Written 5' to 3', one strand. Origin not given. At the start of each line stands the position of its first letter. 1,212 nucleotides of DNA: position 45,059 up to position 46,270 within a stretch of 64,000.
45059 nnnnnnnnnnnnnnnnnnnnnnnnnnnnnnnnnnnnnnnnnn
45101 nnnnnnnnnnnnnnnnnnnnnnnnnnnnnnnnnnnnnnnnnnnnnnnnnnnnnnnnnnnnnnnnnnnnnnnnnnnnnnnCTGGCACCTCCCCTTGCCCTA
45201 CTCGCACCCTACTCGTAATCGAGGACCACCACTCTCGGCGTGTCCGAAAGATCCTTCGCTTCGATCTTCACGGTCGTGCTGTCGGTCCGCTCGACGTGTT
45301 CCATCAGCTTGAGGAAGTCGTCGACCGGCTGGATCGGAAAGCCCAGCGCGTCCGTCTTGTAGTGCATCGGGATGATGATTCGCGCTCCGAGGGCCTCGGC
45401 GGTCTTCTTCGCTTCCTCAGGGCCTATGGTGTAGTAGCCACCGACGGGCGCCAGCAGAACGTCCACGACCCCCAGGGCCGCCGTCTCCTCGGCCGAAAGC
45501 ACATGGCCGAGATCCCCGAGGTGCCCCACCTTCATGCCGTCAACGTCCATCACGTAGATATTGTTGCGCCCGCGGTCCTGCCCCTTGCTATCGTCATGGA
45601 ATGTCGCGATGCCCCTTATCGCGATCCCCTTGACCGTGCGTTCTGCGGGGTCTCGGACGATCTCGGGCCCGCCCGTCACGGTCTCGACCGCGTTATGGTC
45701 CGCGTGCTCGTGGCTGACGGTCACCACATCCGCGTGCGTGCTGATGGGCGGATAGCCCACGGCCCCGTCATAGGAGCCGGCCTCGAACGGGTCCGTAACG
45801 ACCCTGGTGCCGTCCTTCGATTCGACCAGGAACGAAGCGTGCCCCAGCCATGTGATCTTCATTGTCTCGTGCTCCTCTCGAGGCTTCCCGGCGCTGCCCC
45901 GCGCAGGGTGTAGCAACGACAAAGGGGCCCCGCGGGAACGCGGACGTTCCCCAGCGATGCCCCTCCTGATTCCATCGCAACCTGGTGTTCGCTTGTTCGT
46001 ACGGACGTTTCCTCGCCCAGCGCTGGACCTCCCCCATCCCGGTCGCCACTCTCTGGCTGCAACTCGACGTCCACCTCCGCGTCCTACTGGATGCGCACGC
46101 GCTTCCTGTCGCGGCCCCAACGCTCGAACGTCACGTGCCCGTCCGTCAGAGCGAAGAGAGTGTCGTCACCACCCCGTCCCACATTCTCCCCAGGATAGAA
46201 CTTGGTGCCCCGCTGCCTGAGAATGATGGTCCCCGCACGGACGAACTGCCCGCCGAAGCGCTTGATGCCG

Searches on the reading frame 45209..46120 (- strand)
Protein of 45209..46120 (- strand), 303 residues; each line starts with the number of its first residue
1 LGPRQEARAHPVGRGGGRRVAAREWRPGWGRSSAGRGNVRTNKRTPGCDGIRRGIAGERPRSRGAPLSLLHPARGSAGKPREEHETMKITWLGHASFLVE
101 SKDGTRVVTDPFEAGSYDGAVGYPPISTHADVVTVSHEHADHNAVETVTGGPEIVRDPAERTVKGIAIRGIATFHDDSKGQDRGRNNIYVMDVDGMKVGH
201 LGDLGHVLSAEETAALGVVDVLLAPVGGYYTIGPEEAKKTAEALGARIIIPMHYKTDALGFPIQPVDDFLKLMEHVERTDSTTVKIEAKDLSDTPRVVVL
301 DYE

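Call 33: search_protein_families(library=pfam, proteins=[window:45209-46120:-], max_evalue=0.00001)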
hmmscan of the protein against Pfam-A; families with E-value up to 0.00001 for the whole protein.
window:45209-46120:- (303 aa): 2 families
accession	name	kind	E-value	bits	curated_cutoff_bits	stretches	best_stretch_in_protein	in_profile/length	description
PF13483.12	Lactamase_B_3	-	1.9e-54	184.4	24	1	88-253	1-160/160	Beta-lactamase superfamily domain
PF12706.13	Lactamase_B_2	-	4.7e-10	39.8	27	1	163-254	98-200/200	Beta-lactamase superfamily domain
